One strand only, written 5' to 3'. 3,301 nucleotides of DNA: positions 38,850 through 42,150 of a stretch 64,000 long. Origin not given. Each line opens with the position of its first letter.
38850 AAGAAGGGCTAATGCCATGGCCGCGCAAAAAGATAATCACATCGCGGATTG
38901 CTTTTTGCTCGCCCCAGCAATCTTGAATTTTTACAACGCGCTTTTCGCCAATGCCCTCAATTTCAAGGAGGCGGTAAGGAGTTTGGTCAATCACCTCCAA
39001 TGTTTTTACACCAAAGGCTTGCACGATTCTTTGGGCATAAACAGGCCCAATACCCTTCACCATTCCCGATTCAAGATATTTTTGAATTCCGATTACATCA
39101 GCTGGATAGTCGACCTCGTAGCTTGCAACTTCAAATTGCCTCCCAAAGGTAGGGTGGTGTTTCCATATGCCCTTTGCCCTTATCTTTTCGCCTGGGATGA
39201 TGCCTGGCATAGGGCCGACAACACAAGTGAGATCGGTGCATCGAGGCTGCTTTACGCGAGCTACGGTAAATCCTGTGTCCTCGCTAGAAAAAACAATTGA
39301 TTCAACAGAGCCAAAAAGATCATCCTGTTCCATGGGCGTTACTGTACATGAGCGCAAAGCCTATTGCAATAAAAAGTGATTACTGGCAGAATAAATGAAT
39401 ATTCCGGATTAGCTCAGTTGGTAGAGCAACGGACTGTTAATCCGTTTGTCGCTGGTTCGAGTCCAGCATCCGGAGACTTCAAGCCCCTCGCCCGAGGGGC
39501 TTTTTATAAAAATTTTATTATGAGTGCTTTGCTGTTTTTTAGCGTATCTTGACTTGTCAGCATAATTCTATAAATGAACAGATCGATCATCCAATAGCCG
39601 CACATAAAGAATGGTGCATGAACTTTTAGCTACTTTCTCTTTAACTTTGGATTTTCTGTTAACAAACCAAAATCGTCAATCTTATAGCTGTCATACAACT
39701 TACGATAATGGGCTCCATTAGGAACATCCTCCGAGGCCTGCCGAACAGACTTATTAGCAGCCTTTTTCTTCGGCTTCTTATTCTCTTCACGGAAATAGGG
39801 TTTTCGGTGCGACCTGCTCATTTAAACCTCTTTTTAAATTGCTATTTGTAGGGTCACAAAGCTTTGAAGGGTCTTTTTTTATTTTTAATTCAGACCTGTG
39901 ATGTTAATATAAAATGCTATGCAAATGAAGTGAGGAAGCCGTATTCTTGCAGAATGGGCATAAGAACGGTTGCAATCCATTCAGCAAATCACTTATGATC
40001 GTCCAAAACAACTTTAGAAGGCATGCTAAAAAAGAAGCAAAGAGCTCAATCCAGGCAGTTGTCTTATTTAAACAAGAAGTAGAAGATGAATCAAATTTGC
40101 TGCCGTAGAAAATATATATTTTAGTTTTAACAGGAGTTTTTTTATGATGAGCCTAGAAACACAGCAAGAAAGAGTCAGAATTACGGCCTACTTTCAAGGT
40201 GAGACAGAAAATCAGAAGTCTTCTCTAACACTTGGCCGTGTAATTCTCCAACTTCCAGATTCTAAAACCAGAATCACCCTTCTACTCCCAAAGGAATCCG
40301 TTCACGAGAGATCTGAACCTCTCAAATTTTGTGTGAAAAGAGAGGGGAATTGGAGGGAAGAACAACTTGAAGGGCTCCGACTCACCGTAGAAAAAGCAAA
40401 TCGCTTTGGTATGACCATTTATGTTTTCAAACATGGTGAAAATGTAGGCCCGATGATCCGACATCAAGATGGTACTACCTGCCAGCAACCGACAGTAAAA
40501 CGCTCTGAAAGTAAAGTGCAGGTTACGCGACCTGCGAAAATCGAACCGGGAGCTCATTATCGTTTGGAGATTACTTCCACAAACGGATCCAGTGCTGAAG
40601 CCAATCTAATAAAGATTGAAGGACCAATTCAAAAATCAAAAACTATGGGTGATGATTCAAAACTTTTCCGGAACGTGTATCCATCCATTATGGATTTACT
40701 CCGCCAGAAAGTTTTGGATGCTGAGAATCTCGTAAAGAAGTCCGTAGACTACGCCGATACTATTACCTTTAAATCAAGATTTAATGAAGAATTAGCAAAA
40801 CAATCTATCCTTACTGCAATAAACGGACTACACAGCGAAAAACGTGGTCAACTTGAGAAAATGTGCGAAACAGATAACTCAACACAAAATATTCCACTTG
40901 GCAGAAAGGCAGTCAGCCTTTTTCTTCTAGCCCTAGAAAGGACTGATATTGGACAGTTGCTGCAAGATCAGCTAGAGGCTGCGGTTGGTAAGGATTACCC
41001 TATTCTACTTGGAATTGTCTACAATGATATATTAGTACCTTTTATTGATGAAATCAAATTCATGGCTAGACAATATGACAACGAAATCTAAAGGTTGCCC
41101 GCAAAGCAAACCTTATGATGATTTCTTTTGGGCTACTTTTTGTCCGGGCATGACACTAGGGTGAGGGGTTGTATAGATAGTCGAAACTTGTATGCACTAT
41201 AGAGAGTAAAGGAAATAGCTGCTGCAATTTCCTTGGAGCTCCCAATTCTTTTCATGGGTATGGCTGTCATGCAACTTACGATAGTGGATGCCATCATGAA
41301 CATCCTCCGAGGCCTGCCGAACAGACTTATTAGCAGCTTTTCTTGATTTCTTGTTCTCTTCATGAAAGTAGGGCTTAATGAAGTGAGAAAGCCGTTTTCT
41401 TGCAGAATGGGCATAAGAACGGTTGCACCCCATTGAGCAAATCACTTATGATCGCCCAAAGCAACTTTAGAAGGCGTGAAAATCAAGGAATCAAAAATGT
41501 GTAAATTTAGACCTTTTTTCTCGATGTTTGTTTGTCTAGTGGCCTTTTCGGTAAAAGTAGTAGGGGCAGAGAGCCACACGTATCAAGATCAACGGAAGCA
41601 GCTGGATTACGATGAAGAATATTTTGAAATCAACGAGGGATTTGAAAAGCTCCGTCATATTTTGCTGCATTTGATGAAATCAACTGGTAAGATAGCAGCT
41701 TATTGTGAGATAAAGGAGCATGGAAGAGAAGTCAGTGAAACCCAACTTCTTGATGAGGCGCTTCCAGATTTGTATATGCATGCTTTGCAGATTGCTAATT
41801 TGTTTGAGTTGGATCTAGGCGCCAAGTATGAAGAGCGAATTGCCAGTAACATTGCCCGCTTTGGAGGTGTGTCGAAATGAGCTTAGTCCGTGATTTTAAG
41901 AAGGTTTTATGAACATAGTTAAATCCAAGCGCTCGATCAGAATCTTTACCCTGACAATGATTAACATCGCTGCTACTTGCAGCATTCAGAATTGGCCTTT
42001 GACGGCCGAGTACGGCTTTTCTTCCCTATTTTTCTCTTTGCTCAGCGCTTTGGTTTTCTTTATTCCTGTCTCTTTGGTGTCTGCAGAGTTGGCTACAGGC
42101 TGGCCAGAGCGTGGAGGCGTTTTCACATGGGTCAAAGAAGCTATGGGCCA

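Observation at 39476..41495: tRNA-Asn-adjacent duplicated module bracketing an orphan 315-aa gene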

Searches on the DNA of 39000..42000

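Call 31: search_rna_families(source=window, start=39000, end=42000, threshold=evalue, max_evalue=1)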
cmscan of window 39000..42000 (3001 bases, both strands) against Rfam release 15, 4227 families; matches with E-value up to 1: 2.
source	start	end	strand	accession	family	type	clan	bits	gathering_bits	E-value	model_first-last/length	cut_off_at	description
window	39403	39475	+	RF00005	tRNA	Gene; tRNA;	CL00001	73.3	29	1.8e-15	1-71/71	no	tRNA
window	39754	39901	+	RF02041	HOTTIP_2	Gene; lncRNA;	-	13.9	80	0.11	1-374/374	no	HOXA transcript at the distal tip, conserved region 2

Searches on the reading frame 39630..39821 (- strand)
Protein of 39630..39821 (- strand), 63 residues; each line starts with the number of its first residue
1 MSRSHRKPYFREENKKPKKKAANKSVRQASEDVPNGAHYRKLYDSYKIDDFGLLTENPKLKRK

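Call 8: search_protein_families(library=pfam, proteins=[window:39630-39821:-], max_evalue=0.01)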
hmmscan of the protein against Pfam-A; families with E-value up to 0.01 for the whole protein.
window:39630-39821:- (63 aa): 0 families

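Call 59: list_cluster_members(proteins=[P0009, P0002, P0001, P0003, window:39630-39821:-])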
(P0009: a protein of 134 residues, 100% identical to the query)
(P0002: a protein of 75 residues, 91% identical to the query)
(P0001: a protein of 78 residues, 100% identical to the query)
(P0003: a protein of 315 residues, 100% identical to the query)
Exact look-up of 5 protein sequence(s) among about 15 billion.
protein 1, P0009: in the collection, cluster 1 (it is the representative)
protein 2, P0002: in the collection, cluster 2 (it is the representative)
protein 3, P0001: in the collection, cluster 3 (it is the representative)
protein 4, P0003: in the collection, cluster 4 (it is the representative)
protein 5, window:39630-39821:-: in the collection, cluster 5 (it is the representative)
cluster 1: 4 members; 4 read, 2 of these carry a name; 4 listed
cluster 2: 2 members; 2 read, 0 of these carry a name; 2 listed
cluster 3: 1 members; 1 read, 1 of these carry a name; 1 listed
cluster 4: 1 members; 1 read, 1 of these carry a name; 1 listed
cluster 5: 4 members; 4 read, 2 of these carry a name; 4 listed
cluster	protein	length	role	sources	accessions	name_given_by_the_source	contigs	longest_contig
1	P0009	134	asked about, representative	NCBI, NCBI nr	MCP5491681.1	MAG: hypothetical protein H7A40_01390 [Chlamydiales bacterium] | hypothetical protein [Chlamydiales bacterium]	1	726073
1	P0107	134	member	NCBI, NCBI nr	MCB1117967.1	MAG: hypothetical protein KDK50_05230 [Chlamydiia bacterium] | hypothetical protein [Chlamydiia bacterium]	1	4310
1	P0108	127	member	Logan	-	-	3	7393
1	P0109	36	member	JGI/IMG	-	-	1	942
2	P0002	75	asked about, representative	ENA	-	-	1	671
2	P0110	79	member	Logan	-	-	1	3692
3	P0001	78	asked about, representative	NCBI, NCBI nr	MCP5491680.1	MAG: hypothetical protein H7A40_01385 [Chlamydiales bacterium] | hypothetical protein [Chlamydiales bacterium]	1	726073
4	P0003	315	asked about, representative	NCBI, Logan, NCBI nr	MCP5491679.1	MAG: hypothetical protein H7A40_01380 [Chlamydiales bacterium] | hypothetical protein [Chlamydiales bacterium]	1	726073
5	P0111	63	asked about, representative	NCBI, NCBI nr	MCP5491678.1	MAG: hypothetical protein H7A40_01375 [Chlamydiales bacterium] | hypothetical protein [Chlamydiales bacterium]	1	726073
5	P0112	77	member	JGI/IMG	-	hypothetical protein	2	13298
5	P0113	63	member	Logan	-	-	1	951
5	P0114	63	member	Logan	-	-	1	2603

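Call 70: search_protein_families(library=padloc, proteins=[P0111, P0114, L015:64-768:+, L015:1083-1799:-, L015:1792-2271:-, L016:3148-3675:-], max_evalue=0.01)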
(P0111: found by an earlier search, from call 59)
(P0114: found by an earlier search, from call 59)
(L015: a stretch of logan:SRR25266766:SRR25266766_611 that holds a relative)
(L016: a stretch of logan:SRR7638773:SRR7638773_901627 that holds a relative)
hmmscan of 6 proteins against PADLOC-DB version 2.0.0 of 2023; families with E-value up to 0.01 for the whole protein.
P0111 (63 aa): 0 families

P0114 (63 aa): 0 families

L015:64-768:+ (234 aa): 13 families
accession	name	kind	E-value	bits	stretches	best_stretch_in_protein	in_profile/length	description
PDLC02288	AbiEii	-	6.4e-51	171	1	1-216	54-259/294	AbiEii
PDLC02312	AbiEii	-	2.3e-28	97.2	1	2-205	54-256/299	AbiEii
PDLC02291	AbiEii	-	4.6e-25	86.6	1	1-182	57-223/310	AbiEii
PDLC02319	AbiEii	-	3.3e-20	70.8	1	2-216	20-225/241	AbiEii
PDLC02304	AbiEii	-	3.6e-12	44.8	1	2-209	45-239/260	AbiEii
PDLC02310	AbiEii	-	4.6e-12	43.9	1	2-175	44-209/265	AbiEii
PDLC02320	AbiEii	-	2.2e-11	42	1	96-205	4-118/147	AbiEii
PDLC02326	AbiEii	-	4.2e-08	31.3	1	1-89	48-132/133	AbiEii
PDLC02329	AbiEii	-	1.2e-05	22.8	1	1-182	56-235/294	AbiEii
PDLC02314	AbiEii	-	2.1e-05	21.9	1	1-155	54-202/290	AbiEii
PDLC02308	AbiEii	-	2.7e-05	22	1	1-180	30-211/279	AbiEii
PDLC02306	AbiEii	-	0.00025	18.8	0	1-39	42-82/280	AbiEii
PDLC02323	AbiEii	-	0.00059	17.5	1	2-205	42-227/248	AbiEii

L015:1083-1799:- (238 aa): 0 families

L015:1792-2271:- (159 aa): 0 families

L016:3148-3675:- (175 aa): 0 families

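Call 71: search_protein_families(library=pfam, proteins=[L015:64-768:+, L015:1083-1799:-, L015:1792-2271:-, L016:3148-3675:-, P0113, P0112], max_evalue=0.01)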
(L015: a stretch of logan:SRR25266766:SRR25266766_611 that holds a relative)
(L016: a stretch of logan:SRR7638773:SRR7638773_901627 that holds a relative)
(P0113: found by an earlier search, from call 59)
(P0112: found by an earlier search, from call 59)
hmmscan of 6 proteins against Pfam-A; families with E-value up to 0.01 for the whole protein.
L015:64-768:+ (234 aa): 1 family
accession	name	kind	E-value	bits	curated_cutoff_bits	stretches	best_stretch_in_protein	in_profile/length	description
PF08843.17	AbiEii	-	2.1e-27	97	22.5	1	2-212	17-228/238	Nucleotidyl transferase AbiEii toxin, Type IV TA system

L015:1083-1799:- (238 aa): 0 families

L015:1792-2271:- (159 aa): 0 families

L016:3148-3675:- (175 aa): 3 families
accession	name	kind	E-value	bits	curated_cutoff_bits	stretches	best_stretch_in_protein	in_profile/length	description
PF00583.31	Acetyltransf_1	-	7.2e-07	29.9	20.7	1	72-151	37-115/116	Acetyltransferase (GNAT) family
PF13508.13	Acetyltransf_7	-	1.9e-06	28.6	27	1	76-151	9-81/84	Acetyltransferase (GNAT) domain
PF13673.13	Acetyltransf_10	-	8.8e-06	26.2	23.6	1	78-151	39-106/128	Acetyltransferase (GNAT) domain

P0113 (63 aa): 0 families

P0112 (77 aa): 0 families

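Call 84: search_protein_families(library=phrogs, proteins=[P0111, P0114], max_evalue=0.01)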
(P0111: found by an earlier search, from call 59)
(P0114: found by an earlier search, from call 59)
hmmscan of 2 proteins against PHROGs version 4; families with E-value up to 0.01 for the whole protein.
P0111 (63 aa): 0 families

P0114 (63 aa): 0 families
